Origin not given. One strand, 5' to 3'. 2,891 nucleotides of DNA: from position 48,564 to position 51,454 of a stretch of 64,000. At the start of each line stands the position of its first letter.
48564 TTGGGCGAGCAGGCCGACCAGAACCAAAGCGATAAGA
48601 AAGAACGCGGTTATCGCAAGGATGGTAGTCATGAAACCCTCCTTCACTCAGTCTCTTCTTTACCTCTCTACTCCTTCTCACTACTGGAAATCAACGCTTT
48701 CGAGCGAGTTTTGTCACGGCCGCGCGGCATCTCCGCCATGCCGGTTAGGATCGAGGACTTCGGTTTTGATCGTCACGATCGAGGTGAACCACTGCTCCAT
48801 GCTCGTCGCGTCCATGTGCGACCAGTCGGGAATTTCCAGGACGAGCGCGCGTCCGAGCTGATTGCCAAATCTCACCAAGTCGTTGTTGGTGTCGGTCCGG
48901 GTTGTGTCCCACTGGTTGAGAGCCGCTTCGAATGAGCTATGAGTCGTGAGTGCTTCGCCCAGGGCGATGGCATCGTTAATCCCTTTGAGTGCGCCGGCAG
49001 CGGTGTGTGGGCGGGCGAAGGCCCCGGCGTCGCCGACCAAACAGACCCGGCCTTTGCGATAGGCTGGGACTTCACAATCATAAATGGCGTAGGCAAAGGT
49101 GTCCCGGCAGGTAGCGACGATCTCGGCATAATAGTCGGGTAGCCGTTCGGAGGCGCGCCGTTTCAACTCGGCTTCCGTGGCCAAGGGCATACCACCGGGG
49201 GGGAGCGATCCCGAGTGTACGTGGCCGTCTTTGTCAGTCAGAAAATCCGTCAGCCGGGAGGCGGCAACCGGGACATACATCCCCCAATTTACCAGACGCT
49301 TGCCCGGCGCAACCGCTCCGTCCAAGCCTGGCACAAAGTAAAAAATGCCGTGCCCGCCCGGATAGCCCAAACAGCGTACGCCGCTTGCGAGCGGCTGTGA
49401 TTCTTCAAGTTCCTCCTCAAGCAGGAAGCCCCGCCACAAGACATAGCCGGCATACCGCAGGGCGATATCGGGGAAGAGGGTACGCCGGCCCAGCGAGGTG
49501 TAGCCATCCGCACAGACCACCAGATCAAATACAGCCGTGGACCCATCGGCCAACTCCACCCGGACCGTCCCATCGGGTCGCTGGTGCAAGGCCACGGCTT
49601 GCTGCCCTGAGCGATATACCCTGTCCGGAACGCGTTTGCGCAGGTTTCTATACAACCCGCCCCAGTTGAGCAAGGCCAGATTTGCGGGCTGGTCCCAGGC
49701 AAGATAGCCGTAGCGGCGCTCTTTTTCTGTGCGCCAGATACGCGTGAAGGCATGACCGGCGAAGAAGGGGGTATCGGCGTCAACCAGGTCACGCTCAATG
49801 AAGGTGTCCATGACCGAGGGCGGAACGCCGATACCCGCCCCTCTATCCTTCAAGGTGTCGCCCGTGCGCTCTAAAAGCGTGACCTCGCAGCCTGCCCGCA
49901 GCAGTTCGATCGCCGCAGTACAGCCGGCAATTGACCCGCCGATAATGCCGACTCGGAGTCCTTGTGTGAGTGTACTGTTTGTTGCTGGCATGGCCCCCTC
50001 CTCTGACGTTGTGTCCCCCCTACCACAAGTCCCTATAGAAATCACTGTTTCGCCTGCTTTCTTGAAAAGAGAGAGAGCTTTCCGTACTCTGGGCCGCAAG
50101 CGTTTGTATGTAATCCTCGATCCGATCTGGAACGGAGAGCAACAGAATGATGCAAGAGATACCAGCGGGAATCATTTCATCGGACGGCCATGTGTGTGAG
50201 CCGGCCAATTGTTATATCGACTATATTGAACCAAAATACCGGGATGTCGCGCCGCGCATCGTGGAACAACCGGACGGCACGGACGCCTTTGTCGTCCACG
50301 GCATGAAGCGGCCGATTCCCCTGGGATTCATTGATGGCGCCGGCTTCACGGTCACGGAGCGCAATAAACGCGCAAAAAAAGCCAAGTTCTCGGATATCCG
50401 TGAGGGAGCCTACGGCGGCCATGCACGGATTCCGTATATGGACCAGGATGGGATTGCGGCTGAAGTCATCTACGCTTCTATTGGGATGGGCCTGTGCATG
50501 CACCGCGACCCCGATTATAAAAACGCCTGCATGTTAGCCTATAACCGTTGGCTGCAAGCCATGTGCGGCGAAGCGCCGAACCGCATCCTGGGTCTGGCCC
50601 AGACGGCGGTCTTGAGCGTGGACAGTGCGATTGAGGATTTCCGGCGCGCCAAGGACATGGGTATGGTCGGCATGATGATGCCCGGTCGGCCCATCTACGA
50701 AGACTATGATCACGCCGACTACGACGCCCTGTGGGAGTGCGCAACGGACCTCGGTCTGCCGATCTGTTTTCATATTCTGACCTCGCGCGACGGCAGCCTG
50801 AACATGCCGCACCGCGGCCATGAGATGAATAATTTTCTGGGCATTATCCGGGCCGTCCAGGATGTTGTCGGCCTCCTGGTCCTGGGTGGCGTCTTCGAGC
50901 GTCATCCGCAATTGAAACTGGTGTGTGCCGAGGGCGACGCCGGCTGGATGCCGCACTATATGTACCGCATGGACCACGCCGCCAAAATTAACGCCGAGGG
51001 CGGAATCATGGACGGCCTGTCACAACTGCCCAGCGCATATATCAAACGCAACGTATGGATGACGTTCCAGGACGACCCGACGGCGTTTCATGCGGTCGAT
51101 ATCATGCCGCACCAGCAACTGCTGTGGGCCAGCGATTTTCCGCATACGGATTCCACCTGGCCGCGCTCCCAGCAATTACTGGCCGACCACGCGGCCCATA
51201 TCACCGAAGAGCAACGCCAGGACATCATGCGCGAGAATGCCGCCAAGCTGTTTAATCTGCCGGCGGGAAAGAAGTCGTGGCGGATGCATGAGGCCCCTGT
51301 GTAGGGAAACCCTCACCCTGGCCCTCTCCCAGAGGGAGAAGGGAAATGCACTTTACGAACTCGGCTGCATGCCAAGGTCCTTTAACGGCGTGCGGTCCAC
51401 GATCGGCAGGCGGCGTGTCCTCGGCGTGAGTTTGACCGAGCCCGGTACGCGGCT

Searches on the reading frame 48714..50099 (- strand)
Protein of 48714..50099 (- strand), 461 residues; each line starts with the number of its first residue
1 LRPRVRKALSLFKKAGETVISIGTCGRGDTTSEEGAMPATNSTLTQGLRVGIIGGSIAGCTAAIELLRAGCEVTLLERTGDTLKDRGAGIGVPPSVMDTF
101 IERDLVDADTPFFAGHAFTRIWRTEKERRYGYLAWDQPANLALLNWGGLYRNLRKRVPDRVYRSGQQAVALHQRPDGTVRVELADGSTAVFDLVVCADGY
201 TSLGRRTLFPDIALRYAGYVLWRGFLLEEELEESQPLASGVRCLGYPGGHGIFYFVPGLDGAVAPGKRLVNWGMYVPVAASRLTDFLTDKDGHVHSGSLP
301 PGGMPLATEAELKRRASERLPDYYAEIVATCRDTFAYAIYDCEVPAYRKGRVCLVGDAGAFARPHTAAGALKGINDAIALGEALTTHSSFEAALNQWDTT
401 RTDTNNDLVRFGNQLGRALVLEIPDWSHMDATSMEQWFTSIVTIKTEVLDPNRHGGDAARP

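Call 10: search_protein_families(library=pfam, proteins=[window:48714-50099:-], max_evalue=0.01)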
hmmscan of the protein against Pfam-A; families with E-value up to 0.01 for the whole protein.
window:48714-50099:- (461 aa): 10 families
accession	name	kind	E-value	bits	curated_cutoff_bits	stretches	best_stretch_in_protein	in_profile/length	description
PF22607.2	FAD_binding-like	-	2e-24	86.4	27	1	216-341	1-130/130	FAD binding domain-like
PF01494.25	FAD_binding_3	-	5.4e-15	55.9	22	1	49-404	3-341/349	FAD binding domain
PF01266.30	DAO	-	4.1e-06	27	27.9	1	50-79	2-31/353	FAD dependent oxidoreductase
PF01593.30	Amino_oxidase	-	6.4e-06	26.1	19.8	0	112-197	177-253/443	Flavin containing amine oxidoreductase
PF07992.20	Pyr_redox_2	-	3.4e-05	23.9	26.1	1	50-83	3-178/291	Pyridine nucleotide-disulphide oxidoreductase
PF13450.12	NAD_binding_8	-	0.00013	22.7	21.9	1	52-80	1-29/68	NAD(P)-binding Rossmann-like domain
PF00070.33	Pyr_redox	-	0.0006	20.7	22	1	49-83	1-35/82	Pyridine nucleotide-disulphide oxidoreductase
PF01134.28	GIDA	-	0.00092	18.8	22.1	1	50-83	2-35/391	Glucose inhibited division protein A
PF12831.13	FAD_oxidored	-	0.0013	18.6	27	1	51-80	3-32/416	FAD dependent oxidoreductase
PF13738.12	Pyr_redox_3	-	0.0017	18.1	30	1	45-81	162-198/305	Pyridine nucleotide-disulphide oxidoreductase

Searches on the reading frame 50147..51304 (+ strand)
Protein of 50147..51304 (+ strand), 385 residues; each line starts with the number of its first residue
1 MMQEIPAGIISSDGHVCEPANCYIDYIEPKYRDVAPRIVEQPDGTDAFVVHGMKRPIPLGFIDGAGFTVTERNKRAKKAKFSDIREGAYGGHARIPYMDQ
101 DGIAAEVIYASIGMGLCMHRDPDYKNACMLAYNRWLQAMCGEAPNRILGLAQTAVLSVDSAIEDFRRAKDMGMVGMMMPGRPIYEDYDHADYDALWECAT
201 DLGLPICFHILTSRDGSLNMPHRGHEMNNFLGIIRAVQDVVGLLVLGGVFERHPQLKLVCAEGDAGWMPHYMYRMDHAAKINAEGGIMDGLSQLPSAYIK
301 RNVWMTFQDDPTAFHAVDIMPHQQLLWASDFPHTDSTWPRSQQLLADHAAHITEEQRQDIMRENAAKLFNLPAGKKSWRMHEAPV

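Call 10: search_protein_families(library=pfam, proteins=[window:50147-51304:+], max_evalue=0.01)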
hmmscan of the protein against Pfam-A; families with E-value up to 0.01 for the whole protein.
window:50147-51304:+ (385 aa): 1 family
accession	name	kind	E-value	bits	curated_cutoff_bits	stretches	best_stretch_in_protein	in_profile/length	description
PF04909.20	Amidohydro_2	-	7.7e-28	98.5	26.4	1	131-371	64-289/289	Amidohydrolase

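Call 12: search_protein_families(library=ncbifam, proteins=[window:50147-51304:+], max_evalue=0.01)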
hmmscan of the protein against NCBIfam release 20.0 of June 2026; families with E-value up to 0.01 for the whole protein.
window:50147-51304:+ (385 aa): 0 families
